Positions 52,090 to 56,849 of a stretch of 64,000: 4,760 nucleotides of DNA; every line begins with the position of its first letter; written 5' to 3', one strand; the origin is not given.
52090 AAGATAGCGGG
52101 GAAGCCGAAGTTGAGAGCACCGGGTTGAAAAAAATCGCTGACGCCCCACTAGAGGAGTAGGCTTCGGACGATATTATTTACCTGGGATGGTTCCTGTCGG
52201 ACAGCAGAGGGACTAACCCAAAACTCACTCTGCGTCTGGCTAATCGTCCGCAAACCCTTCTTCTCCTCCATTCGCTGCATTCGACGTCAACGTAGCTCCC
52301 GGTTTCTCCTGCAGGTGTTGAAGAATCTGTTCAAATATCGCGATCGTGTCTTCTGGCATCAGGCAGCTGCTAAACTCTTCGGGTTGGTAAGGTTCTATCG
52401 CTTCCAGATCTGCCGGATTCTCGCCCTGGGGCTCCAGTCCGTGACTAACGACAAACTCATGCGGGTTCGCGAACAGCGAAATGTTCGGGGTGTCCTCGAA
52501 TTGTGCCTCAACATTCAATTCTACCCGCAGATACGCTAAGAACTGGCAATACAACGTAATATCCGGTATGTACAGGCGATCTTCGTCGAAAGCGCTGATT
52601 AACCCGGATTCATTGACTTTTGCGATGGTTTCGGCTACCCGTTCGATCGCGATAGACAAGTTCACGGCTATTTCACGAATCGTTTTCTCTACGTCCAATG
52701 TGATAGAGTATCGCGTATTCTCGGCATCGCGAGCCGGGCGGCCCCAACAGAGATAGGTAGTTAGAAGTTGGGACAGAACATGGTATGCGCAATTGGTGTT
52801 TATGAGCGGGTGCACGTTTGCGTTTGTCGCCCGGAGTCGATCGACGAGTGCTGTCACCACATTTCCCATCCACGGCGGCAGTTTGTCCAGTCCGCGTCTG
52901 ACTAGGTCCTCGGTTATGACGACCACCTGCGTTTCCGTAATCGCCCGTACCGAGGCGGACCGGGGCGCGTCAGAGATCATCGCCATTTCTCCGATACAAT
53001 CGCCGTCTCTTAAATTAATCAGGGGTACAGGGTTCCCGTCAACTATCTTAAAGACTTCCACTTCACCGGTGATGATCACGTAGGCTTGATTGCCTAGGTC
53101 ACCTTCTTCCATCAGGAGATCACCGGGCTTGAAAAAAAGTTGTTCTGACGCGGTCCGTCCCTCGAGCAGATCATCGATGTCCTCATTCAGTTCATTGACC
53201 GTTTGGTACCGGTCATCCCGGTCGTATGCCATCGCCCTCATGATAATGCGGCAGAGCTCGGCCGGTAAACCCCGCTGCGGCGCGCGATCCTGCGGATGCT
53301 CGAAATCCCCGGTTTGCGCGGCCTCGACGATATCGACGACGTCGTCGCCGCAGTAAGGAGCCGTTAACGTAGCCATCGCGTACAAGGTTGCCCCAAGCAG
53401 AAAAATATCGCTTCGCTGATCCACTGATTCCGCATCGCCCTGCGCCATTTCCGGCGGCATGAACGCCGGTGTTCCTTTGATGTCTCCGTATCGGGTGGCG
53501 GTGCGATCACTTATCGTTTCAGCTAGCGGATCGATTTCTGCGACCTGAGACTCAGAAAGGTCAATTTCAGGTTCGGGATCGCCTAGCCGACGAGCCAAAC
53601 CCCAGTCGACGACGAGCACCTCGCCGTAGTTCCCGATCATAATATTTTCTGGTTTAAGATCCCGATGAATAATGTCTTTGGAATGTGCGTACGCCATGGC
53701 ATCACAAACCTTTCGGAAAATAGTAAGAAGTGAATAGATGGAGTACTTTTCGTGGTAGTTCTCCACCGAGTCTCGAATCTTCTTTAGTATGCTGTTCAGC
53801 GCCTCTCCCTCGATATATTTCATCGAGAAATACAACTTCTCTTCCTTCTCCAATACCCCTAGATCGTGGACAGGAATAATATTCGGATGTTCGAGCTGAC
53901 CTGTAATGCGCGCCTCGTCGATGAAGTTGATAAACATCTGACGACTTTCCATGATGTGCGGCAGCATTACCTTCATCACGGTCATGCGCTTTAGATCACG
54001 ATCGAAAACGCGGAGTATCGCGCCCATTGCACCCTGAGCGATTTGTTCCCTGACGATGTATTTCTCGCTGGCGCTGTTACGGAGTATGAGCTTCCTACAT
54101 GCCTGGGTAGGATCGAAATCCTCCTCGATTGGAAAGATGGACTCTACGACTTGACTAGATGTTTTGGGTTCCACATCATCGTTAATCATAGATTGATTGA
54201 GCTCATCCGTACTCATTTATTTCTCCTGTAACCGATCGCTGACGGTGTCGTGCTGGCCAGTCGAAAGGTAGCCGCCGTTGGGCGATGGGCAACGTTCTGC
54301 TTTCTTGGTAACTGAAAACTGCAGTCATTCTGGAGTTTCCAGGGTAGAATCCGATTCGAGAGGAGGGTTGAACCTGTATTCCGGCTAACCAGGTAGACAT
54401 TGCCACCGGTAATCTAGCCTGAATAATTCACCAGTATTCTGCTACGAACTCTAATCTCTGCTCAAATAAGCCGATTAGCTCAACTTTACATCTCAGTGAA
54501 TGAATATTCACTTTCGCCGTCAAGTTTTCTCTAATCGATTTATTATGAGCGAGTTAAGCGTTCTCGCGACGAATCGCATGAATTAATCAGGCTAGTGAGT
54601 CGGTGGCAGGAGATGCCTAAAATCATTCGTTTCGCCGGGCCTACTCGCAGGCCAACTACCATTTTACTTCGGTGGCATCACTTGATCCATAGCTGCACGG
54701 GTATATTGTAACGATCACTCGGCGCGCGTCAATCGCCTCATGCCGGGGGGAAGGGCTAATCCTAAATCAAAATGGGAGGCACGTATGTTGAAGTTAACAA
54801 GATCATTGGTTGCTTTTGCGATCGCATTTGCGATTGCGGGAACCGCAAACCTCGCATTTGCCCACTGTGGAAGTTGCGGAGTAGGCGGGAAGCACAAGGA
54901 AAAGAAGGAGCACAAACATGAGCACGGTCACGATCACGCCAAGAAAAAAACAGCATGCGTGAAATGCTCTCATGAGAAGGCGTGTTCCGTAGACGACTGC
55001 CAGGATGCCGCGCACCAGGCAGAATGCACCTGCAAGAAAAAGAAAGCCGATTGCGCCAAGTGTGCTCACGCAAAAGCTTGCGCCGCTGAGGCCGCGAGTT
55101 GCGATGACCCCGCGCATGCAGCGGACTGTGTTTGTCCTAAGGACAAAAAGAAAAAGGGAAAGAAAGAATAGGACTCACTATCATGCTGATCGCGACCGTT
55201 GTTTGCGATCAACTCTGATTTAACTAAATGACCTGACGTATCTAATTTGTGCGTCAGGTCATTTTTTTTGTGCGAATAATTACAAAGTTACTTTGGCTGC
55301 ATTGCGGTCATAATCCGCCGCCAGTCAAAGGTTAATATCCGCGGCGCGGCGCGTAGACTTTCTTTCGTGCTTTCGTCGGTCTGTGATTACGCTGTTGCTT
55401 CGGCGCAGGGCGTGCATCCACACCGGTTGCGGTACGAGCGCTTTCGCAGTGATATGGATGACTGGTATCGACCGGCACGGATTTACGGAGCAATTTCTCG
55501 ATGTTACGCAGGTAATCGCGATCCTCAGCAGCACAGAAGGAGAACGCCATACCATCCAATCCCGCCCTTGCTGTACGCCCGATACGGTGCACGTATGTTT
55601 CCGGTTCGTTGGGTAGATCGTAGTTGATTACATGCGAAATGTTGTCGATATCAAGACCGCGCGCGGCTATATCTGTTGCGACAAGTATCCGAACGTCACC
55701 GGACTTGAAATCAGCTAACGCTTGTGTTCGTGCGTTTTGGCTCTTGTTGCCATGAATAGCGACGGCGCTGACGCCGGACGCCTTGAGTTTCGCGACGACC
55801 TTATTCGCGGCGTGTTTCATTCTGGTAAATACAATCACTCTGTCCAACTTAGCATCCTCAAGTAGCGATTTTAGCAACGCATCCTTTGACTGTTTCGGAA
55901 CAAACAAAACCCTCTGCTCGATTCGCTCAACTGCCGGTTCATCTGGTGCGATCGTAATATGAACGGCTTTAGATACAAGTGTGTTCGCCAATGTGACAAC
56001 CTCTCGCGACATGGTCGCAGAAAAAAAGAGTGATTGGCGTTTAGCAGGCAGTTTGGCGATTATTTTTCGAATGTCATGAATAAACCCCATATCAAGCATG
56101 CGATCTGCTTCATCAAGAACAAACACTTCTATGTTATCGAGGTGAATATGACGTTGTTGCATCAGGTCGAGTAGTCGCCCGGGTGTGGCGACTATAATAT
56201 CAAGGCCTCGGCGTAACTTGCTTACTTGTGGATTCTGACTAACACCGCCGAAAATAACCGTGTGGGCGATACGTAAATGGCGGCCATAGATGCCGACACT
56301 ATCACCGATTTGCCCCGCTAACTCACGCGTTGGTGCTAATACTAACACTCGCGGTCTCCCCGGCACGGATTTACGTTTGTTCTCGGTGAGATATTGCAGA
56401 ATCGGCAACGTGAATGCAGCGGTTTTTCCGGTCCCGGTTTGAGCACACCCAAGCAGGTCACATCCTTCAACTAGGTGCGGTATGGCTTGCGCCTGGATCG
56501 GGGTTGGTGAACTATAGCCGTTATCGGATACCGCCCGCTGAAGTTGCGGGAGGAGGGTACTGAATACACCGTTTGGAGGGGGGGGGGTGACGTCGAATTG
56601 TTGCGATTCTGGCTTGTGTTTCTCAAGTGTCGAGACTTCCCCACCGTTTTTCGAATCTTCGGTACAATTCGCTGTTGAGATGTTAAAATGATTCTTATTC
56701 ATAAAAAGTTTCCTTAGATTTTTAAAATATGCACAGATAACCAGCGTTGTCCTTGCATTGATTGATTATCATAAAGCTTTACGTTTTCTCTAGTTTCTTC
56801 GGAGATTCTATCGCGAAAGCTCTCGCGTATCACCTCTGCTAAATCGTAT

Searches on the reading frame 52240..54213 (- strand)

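Call 36: search_protein_families(library=pfam, proteins=[window:52240-54213:-], max_evalue=0.00001)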
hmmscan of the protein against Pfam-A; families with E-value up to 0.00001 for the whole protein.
window:52240-54213:- (657 aa): 3 families
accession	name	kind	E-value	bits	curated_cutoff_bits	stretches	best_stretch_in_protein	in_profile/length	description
PF00069.31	Pkinase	-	1.6e-35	123.2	31.7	1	53-338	2-254/263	Protein kinase domain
PF07714.23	PK_Tyr_Ser-Thr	-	5.9e-26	91.7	23.1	1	55-212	4-154/258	Protein tyrosine and serine/threonine kinase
PF00027.35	cNMP_binding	-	1.6e-18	66.9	27.5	1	360-440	3-84/89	Cyclic nucleotide-binding domain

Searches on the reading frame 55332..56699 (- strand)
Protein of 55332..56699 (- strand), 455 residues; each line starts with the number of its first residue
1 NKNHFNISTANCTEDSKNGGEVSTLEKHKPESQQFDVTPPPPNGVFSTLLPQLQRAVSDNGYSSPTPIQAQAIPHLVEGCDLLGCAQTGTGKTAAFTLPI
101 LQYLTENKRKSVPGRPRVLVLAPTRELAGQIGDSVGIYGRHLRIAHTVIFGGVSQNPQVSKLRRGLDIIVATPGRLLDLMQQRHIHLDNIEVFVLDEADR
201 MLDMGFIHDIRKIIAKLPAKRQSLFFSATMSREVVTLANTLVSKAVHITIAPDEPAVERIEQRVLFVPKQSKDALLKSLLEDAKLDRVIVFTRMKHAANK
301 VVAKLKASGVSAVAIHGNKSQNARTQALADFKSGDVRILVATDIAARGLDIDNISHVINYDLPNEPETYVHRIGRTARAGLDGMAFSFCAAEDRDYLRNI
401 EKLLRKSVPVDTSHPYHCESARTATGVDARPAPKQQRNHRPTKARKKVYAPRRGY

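Call 36: search_protein_families(library=pfam, proteins=[window:55332-56699:-], max_evalue=0.00001)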
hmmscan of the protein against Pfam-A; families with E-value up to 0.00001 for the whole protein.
window:55332-56699:- (455 aa): 3 families
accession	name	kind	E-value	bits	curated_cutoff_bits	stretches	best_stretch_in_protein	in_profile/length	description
PF00270.35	DEAD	-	9e-51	172.4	26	1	66-234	1-164/167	DEAD/DEAH box helicase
PF00271.37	Helicase_C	-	8.5e-33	113.3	23.5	1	272-380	2-110/110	Helicase conserved C-terminal domain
PF04851.21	ResIII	-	5.2e-09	36.7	22.5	1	86-232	30-164/164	Type III restriction enzyme, res subunit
